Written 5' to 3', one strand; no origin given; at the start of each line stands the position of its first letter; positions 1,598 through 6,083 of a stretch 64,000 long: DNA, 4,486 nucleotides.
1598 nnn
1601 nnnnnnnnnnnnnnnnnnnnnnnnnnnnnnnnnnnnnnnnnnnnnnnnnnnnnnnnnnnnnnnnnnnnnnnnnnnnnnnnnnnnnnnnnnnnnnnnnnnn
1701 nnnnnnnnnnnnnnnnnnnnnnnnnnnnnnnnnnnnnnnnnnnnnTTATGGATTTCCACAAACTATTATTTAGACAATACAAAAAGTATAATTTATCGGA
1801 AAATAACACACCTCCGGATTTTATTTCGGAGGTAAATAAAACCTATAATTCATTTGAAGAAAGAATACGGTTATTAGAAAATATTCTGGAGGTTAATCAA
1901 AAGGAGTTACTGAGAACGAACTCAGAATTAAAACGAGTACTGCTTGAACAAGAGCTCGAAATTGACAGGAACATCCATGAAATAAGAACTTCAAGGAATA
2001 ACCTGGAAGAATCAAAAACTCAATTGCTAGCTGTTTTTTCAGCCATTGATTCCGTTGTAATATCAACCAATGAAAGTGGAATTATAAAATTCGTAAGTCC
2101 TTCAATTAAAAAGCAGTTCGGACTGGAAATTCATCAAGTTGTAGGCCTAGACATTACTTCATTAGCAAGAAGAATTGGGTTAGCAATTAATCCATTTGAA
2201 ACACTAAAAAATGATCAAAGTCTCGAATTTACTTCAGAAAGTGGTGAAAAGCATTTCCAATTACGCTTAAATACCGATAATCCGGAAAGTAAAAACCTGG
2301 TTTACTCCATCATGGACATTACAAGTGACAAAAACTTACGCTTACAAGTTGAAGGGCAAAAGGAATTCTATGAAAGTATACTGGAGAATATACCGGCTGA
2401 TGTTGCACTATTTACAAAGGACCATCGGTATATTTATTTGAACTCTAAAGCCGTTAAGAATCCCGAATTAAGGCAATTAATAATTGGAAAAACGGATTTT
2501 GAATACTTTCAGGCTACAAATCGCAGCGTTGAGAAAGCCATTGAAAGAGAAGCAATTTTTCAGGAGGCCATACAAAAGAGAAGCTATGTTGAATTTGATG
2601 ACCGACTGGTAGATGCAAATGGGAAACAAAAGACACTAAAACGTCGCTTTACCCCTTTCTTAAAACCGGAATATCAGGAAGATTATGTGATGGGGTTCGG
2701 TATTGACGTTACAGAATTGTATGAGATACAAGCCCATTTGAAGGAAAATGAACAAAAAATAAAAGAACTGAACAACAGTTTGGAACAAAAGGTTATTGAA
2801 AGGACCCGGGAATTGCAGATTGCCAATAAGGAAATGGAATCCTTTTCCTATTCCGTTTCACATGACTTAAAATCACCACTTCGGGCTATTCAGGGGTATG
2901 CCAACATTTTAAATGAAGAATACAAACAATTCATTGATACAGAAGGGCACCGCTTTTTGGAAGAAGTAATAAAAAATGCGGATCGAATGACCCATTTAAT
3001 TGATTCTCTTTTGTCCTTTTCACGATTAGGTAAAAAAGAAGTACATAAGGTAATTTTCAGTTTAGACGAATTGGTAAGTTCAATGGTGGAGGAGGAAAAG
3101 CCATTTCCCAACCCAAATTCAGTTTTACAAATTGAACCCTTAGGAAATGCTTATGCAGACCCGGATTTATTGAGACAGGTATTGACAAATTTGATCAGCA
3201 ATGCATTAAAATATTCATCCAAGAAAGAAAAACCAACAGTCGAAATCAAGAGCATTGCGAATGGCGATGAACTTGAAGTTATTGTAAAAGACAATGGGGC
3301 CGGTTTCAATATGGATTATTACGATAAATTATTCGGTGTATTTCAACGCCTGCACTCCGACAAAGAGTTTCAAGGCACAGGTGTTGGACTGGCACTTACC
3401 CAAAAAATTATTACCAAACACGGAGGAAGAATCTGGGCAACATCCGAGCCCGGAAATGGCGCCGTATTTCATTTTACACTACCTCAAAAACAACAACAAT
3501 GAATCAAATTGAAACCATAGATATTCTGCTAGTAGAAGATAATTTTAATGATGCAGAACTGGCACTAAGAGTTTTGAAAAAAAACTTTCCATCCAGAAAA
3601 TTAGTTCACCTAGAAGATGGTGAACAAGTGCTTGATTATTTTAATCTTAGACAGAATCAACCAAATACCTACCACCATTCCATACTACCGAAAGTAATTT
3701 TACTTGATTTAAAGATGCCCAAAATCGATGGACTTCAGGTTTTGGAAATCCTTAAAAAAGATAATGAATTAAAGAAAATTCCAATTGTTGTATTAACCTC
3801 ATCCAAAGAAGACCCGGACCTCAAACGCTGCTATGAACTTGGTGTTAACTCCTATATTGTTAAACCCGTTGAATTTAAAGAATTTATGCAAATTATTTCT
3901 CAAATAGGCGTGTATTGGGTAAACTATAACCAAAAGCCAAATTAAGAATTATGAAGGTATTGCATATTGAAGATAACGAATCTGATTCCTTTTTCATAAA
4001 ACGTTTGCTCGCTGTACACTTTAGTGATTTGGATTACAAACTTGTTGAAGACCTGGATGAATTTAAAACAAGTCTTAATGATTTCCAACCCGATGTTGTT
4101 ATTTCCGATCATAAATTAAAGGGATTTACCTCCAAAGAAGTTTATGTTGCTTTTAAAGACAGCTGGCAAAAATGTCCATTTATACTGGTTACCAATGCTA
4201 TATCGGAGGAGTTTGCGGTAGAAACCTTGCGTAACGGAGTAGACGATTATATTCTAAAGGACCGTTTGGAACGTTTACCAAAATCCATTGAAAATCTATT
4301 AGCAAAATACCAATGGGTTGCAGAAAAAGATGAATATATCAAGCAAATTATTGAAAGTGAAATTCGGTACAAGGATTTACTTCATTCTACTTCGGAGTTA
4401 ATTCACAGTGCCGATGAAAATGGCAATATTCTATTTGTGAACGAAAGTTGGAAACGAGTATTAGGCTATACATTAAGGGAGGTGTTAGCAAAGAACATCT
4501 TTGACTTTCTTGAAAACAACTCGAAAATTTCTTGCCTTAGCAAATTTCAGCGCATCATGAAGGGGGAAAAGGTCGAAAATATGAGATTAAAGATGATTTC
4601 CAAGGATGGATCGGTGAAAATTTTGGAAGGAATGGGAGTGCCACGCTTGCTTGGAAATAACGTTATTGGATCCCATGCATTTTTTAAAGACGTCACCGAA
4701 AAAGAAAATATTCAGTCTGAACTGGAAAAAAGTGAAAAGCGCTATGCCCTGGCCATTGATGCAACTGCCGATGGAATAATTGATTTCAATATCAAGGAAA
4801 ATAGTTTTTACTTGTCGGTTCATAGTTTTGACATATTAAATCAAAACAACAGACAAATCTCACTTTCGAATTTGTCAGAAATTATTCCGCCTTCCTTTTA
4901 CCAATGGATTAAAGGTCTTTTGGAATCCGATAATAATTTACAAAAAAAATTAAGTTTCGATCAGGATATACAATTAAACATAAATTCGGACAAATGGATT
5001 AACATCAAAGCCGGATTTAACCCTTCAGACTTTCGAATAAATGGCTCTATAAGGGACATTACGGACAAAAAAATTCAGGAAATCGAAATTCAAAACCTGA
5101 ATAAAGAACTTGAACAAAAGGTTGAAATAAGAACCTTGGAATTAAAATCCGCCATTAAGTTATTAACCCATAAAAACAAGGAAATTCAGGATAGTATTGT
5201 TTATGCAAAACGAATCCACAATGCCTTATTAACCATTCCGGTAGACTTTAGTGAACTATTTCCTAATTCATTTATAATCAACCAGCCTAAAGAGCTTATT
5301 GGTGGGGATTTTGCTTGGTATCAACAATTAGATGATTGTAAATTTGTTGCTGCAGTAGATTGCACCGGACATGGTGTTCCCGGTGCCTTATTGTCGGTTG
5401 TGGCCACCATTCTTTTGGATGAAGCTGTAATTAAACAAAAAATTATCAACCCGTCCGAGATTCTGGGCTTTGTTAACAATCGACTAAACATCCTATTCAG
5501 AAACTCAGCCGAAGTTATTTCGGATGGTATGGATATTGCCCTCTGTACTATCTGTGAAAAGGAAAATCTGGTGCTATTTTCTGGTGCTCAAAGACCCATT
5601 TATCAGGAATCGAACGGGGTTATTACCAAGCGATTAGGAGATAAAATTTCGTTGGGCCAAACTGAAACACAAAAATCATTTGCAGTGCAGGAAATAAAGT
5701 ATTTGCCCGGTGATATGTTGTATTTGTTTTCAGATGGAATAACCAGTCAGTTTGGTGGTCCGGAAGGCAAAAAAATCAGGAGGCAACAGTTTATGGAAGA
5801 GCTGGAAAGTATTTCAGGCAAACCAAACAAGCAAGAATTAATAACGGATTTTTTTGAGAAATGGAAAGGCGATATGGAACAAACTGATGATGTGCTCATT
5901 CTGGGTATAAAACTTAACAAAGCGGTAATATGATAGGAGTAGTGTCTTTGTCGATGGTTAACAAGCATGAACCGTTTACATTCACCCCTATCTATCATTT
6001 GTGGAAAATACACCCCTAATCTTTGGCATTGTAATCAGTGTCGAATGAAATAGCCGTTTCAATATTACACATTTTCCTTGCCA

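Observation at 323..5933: Tightly coupled signalling operon: membrane anchor, soluble PAS histidine kinase, free REC and REC-PAS-PP2C phosphatase, divergent from a small HTH-like protein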

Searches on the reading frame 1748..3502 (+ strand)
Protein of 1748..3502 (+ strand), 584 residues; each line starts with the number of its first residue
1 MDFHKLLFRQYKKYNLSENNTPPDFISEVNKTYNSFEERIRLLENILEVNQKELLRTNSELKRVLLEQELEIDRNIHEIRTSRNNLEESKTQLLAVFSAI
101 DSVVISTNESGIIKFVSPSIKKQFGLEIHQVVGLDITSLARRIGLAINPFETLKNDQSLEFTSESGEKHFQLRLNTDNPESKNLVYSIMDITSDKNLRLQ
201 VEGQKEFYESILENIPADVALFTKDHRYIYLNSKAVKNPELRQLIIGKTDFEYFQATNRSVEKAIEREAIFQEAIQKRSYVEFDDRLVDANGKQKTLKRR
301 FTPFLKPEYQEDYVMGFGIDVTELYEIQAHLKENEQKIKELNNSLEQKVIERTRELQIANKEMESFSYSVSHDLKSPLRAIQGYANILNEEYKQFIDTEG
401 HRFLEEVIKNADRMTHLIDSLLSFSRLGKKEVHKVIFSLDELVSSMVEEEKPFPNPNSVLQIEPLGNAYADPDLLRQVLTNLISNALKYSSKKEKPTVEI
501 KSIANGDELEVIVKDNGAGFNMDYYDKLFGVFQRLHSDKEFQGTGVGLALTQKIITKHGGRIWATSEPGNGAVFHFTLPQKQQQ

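Call 3: search_protein_families(library=pfam, proteins=[window:1748-3502:+], max_evalue=0.1)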
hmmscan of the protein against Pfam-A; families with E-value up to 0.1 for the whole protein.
window:1748-3502:+ (584 aa): 11 families
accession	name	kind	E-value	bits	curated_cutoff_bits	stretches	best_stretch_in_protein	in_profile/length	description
PF02518.31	HATPase_c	-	1.2e-28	100.2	26.4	1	471-581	2-110/111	Histidine kinase-, DNA gyrase B-, and HSP90-like ATPase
PF00512.31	HisKA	-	4e-14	52.9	26.9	1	364-428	3-64/66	His Kinase A (phospho-acceptor) domain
PF08448.16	PAS_4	-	3.3e-08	34.2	23.1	1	212-325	1-109/110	PAS fold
PF00989.32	PAS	-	8.6e-08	32.6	22.6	2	94-136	4-46/113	PAS fold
PF13426.13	PAS_9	-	8e-05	23.3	27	1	101-150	2-41/103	PAS domain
PF15960.10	DUF4763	-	0.004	16.9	30.1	1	323-374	107-157/236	Domain of unknown function (DUF4763)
PF05478.16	Prominin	-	0.024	13.2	34.3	1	326-416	645-735/799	Prominin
PF13188.13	PAS_8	-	0.041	14.3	21.8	0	206-235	1-30/65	PAS domain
PF15619.11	Lebercilin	-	0.054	13.5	34.3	0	323-366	125-168/193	Ciliary protein causing Leber congenital amaurosis disease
PF13589.12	HATPase_c_3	-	0.064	13.7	25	0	477-540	5-61/137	Histidine kinase-, DNA gyrase B-, and HSP90-like ATPase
PF06667.17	PspB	-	0.086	13.3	25.6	0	26-51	43-68/73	Phage shock protein B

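Call 4: search_protein_families(library=ncbifam, proteins=[window:1748-3502:+], max_evalue=0.1)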
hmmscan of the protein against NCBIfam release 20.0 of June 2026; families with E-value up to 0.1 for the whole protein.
window:1748-3502:+ (584 aa): 91 families (the best 25 are shown)
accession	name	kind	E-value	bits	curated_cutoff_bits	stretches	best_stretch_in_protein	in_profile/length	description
NF047465.1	hybrid_HK_LvrA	exception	2.1e-70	237.8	1200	1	334-580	574-818/819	hybrid histidine kinase/response regulator LvrA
TIGR02966.1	phoR_proteo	equivalog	5e-42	144.1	334.2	2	364-577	115-332/333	phosphate regulon sensor histidine kinase PhoR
NF046044.1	PnpS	equivalog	8.1e-41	140.3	400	2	364-579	171-390/390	two-component system histidine kinase PnpS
NF008468.0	PRK11360.1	equivalog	1.4e-39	136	646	1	369-583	402-611/616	two-component system sensor histidine kinase AtoS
NF033092.0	HK_WalK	equivalog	9.4e-39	133.4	725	1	354-579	363-593/594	cell wall metabolism sensor histidine kinase WalK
NF006800.0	PRK09303.1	equivalog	3.1e-36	125.1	342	1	363-582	151-379/383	histidine kinase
NF041880.1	EPS_EpsF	equivalog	2.9e-34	118.4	900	1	355-579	266-492/492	response regulator EpsF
NF047874.1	MASE3_PAS_HK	subfamily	3.4e-32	112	560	2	470-582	515-627/655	MASE3 domain-containing sensor histidine kinase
NF008312.0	PRK11100.1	equivalog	1.1e-31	110.2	356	1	338-581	233-475/477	two-component system sensor histidine kinase CreC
NF033091.0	HK_VanS_ACDEFG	equivalog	1.1e-30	106.8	400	1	330-578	41-292/293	vancomycin resistance histidine kinase VanS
NF007793.0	PRK10490.1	equivalog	5.3e-30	104.2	1123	1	347-582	653-884/895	two-component system sensor histidine kinase KdpD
NF041735.1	hist_kin_RppB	equivalog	4.7e-27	94.9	400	1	361-579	214-438/438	two-component system sensor histidine kinase RppB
NF007688.0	PRK10364.1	equivalog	6.4e-27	94.4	479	1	365-583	242-454/460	two-component system sensor histidine kinase ZraS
NF041832.1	near_NosP_CTERM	subfamily_domain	8.5e-27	94.2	400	1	359-583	3-228/370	NahK/ErcS family hybrid sensor histidine kinase/response regulator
TIGR02956.1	TMAO_torS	equivalog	9.8e-27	93.4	676.5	1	332-582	430-684/967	TMAO reductase system sensor histidine kinase/response regulator TorS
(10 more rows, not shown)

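Call 66: search_protein_families(library=padloc, proteins=[window:1748-3502:+], max_evalue=0.01)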
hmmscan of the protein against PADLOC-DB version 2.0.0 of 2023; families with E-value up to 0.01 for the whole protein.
window:1748-3502:+ (584 aa): 1 family
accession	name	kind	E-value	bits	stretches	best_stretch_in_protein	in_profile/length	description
PDLC04407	PDC-M09A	-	0.0055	14.2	1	316-419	175-277/282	-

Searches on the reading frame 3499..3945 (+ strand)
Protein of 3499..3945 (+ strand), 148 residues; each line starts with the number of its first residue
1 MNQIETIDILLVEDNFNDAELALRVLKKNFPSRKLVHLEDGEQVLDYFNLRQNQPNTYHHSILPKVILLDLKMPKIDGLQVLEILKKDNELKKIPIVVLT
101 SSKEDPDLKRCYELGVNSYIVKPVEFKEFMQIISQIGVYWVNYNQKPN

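Call 3: search_protein_families(library=pfam, proteins=[window:3499-3945:+], max_evalue=0.1)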
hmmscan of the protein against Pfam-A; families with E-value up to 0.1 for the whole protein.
window:3499-3945:+ (148 aa): 1 family
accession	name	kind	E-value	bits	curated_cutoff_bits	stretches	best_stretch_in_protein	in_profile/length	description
PF00072.30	Response_reg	-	2.9e-18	66.5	30.2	1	9-133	1-110/111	Response regulator receiver domain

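Call 4: search_protein_families(library=ncbifam, proteins=[window:3499-3945:+], max_evalue=0.1)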
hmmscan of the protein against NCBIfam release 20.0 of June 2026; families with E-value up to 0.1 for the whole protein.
window:3499-3945:+ (148 aa): 88 families (the best 25 are shown)
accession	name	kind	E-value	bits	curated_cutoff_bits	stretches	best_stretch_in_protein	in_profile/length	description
TIGR02154.1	PhoB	equivalog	1.2e-14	54.2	296.2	1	53-133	36-116/226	phosphate regulon transcriptional regulator PhoB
NF038297.2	hybrid_HK_HrmK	equivalog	5.7e-14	51.7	725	1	5-135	489-606/607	hybrid histidine kinase/response regulator HrmK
NF007135.0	PRK09581.1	equivalog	6.6e-13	48.3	474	1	2-131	151-266/457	PleD family two-component system response regulator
TIGR02875.1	spore_0_A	equivalog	4.6e-12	45.7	200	1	64-136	49-121/262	sporulation transcription factor Spo0A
NF053854.1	RespRegPhoBBctds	equivalog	1.4e-11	44.2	270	1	65-133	43-111/225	two-component system response regulator PhoB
NF007546.0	PRK10161.1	equivalog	2.6e-11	43.6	471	1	61-133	44-116/229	phosphate response regulator transcription factor PhoB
NF040689.1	MtrAB_MtrA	equivalog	2.8e-11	43.2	300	1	9-131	1-107/219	MtrAB system response regulator MtrA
NF011874.0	PRK15347.1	equivalog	2.9e-11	42.2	852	1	66-134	737-807/921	two component system sensor kinase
NF007982.1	PRK10710.1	equivalog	6.3e-11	42.3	380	1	4-131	5-116/235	envelope stress response regulator BaeR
NF045901.1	HisKinLetSLeg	equivalog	6.3e-11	41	1650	1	5-135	670-787/906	two-component system sensor histidine kinase LetS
TIGR01387.1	cztR_silR_copR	subfamily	1.1e-10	41.6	279.2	1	65-133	44-110/218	heavy metal response regulator transcription factor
NF007935.0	PRK10651.1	equivalog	2e-10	40.2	250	1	58-136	47-123/216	two-component system response regulator NarL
NF008318.0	PRK11107.1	equivalog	3e-10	38.8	890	1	6-135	667-783/920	two-component sensor histidine kinase BarA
NF045944.1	ResRegRpaBCyano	equivalog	3.2e-10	39.8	330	1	61-136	39-111/229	response regulator transcription factor RpaB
NF041734.1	resp_reg_RppA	equivalog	2.2e-09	37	250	1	9-131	3-112/229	two-component system response regulator RppA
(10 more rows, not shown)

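Call 66: search_protein_families(library=padloc, proteins=[window:3499-3945:+], max_evalue=0.01)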
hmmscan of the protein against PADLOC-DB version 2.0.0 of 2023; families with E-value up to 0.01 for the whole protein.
window:3499-3945:+ (148 aa): 1 family
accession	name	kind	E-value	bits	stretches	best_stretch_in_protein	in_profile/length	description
PDLC00405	SduA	-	0.0064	14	0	1-83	1-79/323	DUF4263 domain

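Call 72: search_solved_structures(query=window:3499-3945:+, max_evalue=1e-8)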
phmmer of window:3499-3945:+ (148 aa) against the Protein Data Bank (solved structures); distinct sequences matched with E-value up to 1e-8: 29.
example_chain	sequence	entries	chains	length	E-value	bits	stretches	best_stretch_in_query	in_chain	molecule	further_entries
5brj_A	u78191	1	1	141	2.7e-36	128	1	8-144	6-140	Two component response regulator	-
5ic5_A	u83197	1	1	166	1.4e-35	125.7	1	9-147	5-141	Candidate response regulator, CheY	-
1jlk_A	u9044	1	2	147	3.6e-22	82.2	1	9-142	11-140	Response regulator RCP1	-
1i3c_A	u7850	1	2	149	3.7e-22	82.2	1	9-142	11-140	RESPONSE REGULATOR RCP1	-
6xvu_A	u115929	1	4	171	1.4e-21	80.3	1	7-142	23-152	Response regulator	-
5te9_A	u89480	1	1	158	2.4e-21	79.5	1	6-142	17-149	Response regulator receiver protein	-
1k66_A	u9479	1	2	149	3.5e-21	79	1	7-142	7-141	Phytochrome Response Regulator RcpB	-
1k68_A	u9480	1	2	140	4.2e-21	78.8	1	9-143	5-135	Phytochrome Response Regulator RcpA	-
8avv_A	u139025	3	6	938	4.7e-20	75.4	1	8-142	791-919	Bacteriophytochrome,Response regulator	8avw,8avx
3heb_A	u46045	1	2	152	5.8e-20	75.1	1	7-140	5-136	Response regulator receiver domain protein (CheY)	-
4zyl_A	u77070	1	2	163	9.7e-20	74.3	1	2-145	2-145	RphyB protein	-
2qvg_A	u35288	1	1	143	1.1e-12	51.5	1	5-132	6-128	Two component response regulator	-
5wq0_B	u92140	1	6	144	1.6e-12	51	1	61-138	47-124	Stage 0 sporulation protein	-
5wq0_D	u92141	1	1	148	5e-12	49.4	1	61-137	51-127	Stage 0 sporulation protein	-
2r25_B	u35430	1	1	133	9.6e-12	48.4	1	7-136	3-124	Osmosensing histidine protein kinase SLN1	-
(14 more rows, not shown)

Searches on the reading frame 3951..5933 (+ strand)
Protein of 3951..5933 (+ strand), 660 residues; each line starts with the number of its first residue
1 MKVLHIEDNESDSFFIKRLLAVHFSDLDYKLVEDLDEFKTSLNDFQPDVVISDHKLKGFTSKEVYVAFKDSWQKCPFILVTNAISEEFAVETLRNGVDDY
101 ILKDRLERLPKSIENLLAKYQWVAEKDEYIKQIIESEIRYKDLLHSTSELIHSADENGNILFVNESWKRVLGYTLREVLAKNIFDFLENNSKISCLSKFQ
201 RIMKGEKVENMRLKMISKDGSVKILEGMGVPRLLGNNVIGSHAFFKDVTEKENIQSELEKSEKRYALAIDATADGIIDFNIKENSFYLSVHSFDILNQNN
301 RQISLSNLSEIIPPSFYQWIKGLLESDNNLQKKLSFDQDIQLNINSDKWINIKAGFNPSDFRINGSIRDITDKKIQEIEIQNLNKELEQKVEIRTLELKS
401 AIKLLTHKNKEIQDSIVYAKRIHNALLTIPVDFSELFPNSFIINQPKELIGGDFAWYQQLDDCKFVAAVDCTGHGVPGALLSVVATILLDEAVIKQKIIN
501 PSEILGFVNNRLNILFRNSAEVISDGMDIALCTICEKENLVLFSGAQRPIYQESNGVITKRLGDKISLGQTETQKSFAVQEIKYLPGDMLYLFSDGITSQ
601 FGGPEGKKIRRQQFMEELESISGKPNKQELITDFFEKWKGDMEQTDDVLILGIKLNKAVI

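Call 3: search_protein_families(library=pfam, proteins=[window:3951-5933:+], max_evalue=0.1)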
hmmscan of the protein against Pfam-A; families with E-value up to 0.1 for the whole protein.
window:3951-5933:+ (660 aa): 8 families
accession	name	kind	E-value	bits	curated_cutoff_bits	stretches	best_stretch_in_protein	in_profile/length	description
PF07228.17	SpoIIE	-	6.3e-17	62.6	25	1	465-655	6-191/192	Stage II sporulation protein E (SpoIIE)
PF00989.32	PAS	-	9.2e-11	42.2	22.6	1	139-248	2-113/113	PAS fold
PF13426.13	PAS_9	-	6.4e-10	39.7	27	1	154-250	7-103/103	PAS domain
PF00072.30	Response_reg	-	1.3e-08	35.5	30.2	1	3-112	1-109/111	Response regulator receiver domain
PF08447.18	PAS_3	-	2.4e-06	28.2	25.6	1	160-232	1-75/89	PAS fold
PF13188.13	PAS_8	-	3.2e-06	27.3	21.8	1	139-192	2-55/65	PAS domain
PF08448.16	PAS_4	-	0.00012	22.7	23.1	1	144-252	1-109/110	PAS fold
PF10851.13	DUF2652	-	0.086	13.3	22.1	0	199-249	63-113/118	Protein of unknown function (DUF2652)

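Call 4: search_protein_families(library=ncbifam, proteins=[window:3951-5933:+], max_evalue=0.1)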
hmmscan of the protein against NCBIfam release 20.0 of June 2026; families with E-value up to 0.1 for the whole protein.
window:3951-5933:+ (660 aa): 36 families (the best 25 are shown)
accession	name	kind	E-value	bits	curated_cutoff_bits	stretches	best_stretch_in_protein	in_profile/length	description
NF038263.1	prot_phos_SiaA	equivalog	2.7e-46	158.4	700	1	380-655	379-657/658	biofilm regulation protein phosphatase SiaA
TIGR00229.1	sensory_box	domain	3.9e-19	69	22.9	1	135-258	2-126/126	PAS domain S-box protein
NF047466.1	hybrid_RR_LvrB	exception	9.9e-14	51.3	500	1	1-117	4-120/377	hybrid histidine kinase/response regulator LvrB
NF045505.1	RR_RssB_Pseudo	equivalog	1.7e-11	43.8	700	2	16-136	17-141/394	two-component system response regulator RssB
TIGR02154.1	PhoB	equivalog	1.2e-08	34.6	296.2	1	3-126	5-122/226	phosphate regulon transcriptional regulator PhoB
NF011896.0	PRK15369.1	equivalog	1.6e-08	34.4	242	1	27-138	27-135/211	two component system response regulator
NF053781.1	cdiGMPphdstlr2612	equivalog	2.5e-08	32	1600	2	133-231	710-808/1268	Tlr1612 family c-di-GMP phosphodiesterase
NF008468.0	PRK11360.1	equivalog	5.5e-08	31.6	646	1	131-263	261-392/616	two-component system sensor histidine kinase AtoS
NF041946.1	LuxO_transreg_Vib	equivalog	5.9e-07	28.6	800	1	25-131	19-126/463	quorum-sensing sigma-54 dependent transcriptional regulator LuxO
NF052573.1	HisKinEspAMyxo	equivalog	1.8e-06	26.3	1400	2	131-260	246-377/755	serine histidine kinase EspA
NF006900.1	PRK09390.1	equivalog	3.1e-06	26.8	255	1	8-133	12-136/203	response regulator FixJ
NF041552.1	TF_PrdR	equivalog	3.2e-06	25.8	795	1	126-265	122-251/577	sigma-54 dependent transcriptional regulator PrdR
NF053512.1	nitric_RR_NosR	exception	1.5e-05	24.3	400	1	376-426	134-184/422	response regulator c-di-GMP phosphodiesterase, NosR family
NF008078.0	PRK10816.1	equivalog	0.00017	21.2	336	1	1-127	1-119/223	two-component system response regulator PhoP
NF007935.0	PRK10651.1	equivalog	0.00017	20.8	250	1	43-113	49-120/216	two-component system response regulator NarL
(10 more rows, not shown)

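Call 52: find_related_loci(query=A6, collection=metagenome_contigs, flank=10000)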
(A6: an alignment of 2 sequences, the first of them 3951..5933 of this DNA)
Query A6 (660 aa) in metagenome_contigs; peptide patterns used: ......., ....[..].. (x = any residue, [..] = any of these).
600 stretches matched a pattern (row limit reached: there are more); 3 encode a relative of the query (tblastn E <= 1e-3); 3 distinct loci.
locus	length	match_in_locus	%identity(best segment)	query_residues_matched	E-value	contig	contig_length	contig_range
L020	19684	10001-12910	23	116-407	3e-10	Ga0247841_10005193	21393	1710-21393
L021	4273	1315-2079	23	135-383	5e-9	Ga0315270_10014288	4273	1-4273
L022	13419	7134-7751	22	113-318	3e-6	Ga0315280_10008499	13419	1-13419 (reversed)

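Call 66: search_protein_families(library=padloc, proteins=[window:3951-5933:+], max_evalue=0.01)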
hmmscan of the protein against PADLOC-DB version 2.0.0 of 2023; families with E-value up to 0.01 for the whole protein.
window:3951-5933:+ (660 aa): 0 families

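Call 73: search_solved_structures(query=window:3951-5933:+, max_evalue=0.00001)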
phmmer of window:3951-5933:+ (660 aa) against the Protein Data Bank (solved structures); distinct sequences matched with E-value up to 0.00001: 3.
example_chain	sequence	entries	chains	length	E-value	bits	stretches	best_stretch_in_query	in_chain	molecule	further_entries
6k4e_A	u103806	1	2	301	9.8e-31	110.3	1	384-654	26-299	Putative serine phosphatase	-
8vc9_A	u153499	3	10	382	3.1e-10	42.5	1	2-149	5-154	Leptospira virulence regulator B (LvrB) | histidine kinase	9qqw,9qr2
3eq2_A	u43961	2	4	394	1e-07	34.2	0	12-116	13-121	Probable two-component response regulator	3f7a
